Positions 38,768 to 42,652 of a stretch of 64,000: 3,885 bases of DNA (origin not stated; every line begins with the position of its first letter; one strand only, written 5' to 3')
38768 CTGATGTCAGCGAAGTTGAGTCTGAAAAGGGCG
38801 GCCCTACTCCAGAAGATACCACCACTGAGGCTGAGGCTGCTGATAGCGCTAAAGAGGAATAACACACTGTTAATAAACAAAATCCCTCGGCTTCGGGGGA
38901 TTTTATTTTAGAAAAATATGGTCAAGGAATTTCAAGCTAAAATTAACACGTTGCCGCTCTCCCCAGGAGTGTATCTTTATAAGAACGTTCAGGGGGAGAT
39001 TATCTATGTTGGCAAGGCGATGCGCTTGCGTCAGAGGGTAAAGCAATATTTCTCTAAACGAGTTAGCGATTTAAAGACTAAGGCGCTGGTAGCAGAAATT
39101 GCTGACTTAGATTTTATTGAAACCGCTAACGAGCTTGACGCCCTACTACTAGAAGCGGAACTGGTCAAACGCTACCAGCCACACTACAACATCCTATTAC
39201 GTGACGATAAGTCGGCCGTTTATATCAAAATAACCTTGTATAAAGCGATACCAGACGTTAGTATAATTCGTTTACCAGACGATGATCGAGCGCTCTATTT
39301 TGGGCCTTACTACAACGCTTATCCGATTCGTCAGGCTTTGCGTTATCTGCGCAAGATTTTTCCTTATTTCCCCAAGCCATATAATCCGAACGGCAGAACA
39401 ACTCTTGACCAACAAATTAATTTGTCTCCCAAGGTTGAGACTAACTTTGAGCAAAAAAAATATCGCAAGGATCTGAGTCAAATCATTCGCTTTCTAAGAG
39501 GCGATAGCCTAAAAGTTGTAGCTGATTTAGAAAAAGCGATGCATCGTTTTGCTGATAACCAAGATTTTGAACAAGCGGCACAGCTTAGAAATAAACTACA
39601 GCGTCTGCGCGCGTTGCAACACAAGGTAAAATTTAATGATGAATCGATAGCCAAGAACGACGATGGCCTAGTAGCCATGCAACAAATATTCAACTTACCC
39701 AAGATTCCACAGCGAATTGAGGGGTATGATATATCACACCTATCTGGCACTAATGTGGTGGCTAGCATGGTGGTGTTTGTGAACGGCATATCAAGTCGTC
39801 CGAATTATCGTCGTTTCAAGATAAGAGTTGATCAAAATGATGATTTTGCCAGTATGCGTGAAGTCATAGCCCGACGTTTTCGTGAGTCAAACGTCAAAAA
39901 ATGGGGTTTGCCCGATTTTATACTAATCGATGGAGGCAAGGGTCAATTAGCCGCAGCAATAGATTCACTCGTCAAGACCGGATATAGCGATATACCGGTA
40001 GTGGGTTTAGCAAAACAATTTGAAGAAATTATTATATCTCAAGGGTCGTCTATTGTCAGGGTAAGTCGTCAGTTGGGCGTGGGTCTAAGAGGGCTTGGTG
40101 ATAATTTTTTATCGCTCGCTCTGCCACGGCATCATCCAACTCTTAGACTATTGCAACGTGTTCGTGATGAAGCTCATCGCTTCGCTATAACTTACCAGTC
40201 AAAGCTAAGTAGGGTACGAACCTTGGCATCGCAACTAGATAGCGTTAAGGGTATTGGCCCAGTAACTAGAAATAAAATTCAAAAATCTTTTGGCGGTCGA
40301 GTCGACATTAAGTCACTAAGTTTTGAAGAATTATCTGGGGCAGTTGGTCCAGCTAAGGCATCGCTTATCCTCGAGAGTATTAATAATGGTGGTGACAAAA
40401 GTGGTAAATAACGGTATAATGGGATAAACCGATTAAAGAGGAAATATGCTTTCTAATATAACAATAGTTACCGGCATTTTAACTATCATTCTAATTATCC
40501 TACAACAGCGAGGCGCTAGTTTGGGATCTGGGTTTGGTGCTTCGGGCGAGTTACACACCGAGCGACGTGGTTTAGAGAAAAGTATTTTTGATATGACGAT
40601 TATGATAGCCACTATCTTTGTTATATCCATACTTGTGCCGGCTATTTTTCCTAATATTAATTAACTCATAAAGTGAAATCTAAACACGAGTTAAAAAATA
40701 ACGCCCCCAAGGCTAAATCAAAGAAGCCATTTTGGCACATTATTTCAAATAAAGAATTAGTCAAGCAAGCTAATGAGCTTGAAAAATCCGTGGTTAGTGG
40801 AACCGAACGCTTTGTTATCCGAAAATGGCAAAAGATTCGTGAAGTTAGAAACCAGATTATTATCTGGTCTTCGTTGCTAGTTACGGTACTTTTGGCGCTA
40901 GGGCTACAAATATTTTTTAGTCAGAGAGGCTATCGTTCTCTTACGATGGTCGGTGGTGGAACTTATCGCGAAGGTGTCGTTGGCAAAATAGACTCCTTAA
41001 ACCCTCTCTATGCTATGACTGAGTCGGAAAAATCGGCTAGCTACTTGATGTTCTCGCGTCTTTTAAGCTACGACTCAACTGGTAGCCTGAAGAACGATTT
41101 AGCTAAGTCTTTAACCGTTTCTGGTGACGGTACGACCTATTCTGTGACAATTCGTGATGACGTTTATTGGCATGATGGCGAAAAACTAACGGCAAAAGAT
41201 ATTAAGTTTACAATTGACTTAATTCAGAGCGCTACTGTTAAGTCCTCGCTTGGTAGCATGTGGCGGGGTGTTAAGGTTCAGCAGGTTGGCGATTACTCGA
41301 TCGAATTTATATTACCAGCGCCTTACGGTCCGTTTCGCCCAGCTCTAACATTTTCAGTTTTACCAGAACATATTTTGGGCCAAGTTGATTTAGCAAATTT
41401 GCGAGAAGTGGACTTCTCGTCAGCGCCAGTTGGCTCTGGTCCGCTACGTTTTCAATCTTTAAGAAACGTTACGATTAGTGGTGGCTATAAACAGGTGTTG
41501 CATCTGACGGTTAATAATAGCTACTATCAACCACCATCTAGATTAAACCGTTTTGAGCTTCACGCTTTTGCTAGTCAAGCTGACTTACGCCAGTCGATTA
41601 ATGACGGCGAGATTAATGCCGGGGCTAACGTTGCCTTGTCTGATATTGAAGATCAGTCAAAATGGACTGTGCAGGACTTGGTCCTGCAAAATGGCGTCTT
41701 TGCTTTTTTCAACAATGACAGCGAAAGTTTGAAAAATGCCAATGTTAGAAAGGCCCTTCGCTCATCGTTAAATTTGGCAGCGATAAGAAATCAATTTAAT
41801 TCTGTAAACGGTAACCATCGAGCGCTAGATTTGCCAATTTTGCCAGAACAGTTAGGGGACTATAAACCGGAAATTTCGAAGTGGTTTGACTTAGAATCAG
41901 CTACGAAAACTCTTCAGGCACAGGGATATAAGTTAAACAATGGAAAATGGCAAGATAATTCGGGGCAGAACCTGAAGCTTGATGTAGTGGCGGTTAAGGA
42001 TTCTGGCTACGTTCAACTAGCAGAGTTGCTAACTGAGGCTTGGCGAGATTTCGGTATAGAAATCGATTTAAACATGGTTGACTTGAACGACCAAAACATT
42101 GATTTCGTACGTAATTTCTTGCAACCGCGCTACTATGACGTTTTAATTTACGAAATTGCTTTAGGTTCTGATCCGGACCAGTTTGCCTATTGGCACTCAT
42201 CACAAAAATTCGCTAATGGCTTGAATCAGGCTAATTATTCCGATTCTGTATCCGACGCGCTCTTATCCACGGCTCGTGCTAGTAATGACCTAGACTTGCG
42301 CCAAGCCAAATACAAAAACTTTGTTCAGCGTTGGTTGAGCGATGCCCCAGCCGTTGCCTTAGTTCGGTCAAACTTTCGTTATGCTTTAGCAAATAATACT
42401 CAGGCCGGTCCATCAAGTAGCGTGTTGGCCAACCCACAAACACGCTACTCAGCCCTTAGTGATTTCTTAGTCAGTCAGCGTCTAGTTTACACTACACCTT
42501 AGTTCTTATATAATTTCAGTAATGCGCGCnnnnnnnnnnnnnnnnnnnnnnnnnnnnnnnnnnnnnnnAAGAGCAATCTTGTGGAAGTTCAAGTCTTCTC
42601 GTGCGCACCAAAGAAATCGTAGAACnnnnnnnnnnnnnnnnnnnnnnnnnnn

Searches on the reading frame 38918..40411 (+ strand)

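Call 94: search_protein_families(library=pfam, proteins=[window:38918-40411:+], max_evalue=0.00001)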
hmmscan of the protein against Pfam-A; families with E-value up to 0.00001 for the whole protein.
window:38918-40411:+ (497 aa): 3 families
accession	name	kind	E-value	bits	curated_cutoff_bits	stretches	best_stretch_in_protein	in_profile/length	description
PF08459.17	UvrC_RNaseH_dom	-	3.9e-50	170.3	22.3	1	255-424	1-159/159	UvrC RNAse H endonuclease domain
PF02151.25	UVR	-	5.2e-09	36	21.5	1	199-232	2-35/36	UvrB/uvrC motif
PF01541.30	GIY-YIG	-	2.4e-07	31.4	22.6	1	16-91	2-78/78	GIY-YIG catalytic domain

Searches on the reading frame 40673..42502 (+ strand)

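Call 94: search_protein_families(library=pfam, proteins=[window:40673-42502:+], max_evalue=0.00001)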
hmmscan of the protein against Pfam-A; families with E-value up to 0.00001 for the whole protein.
window:40673-42502:+ (609 aa): 1 family
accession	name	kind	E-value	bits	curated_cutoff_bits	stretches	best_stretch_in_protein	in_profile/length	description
PF00496.27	SBP_bac_5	-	2.9e-47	162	32.4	1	139-510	2-362/368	Bacterial extracellular solute-binding proteins, family 5 Middle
